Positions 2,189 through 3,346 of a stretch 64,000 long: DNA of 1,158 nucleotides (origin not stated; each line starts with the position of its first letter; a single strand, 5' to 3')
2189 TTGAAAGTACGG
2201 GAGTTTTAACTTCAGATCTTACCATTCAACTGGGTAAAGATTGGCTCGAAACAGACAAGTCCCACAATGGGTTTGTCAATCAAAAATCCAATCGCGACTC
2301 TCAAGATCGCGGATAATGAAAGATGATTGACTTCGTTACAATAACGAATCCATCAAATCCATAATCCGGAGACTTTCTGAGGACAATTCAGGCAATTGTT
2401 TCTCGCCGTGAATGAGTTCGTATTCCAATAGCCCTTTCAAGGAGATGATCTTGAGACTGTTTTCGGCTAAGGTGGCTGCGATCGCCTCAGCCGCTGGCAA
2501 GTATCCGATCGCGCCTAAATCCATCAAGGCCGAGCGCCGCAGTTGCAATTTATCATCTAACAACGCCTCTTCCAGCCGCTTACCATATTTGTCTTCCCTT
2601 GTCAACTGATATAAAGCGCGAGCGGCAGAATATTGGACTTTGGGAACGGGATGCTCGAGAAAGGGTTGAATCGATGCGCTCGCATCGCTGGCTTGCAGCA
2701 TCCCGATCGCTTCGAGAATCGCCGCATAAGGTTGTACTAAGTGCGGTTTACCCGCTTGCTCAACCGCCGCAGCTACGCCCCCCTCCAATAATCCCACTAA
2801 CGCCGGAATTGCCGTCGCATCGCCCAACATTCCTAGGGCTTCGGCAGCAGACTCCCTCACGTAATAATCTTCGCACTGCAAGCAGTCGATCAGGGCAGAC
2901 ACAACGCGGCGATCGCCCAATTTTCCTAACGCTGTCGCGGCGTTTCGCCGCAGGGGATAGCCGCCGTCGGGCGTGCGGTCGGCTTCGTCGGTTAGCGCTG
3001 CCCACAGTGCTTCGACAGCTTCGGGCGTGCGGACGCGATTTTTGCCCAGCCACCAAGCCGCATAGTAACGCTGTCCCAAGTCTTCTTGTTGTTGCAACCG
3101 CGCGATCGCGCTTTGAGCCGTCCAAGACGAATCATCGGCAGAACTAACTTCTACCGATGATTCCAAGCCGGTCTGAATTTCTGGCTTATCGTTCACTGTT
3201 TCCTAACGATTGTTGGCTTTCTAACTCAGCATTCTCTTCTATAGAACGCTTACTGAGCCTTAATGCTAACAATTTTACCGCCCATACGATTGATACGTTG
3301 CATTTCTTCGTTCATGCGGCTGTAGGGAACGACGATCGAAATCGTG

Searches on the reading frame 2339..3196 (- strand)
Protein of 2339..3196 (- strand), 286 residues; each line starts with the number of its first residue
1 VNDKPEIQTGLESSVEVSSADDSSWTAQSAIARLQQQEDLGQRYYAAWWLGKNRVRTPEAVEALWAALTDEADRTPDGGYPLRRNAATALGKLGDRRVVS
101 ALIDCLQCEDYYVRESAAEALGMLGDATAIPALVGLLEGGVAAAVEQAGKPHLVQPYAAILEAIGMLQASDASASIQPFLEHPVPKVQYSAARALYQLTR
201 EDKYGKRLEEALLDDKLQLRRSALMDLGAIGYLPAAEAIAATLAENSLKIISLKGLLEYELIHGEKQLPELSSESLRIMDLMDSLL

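Call 31: search_protein_families(library=pfam, proteins=[window:2339-3196:-], max_evalue=0.001)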
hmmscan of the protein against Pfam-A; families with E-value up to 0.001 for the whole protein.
window:2339-3196:- (286 aa): 6 families
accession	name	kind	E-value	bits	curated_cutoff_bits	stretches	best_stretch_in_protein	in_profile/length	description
PF13646.12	HEAT_2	-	3.3e-24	85.4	27.7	2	82-145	16-79/88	HEAT repeats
PF03130.22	HEAT_PBS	-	3.4e-21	73.7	20.9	2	82-107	1-26/27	PBS lyase HEAT-like repeat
PF02985.28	HEAT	-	2e-08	34.1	23.5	0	178-199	7-28/31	HEAT repeat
PF00514.29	Arm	-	2.3e-07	31.1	20.6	0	98-122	13-37/41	Armadillo/beta-catenin-like repeat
PF13513.12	HEAT_EZ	-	1.9e-06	28.7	27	0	82-123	3-54/55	HEAT-like repeat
PF25151.1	TPR_Trm732_C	-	0.00071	19.9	27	0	97-131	97-131/159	Trm732, C-terminal TPR repeats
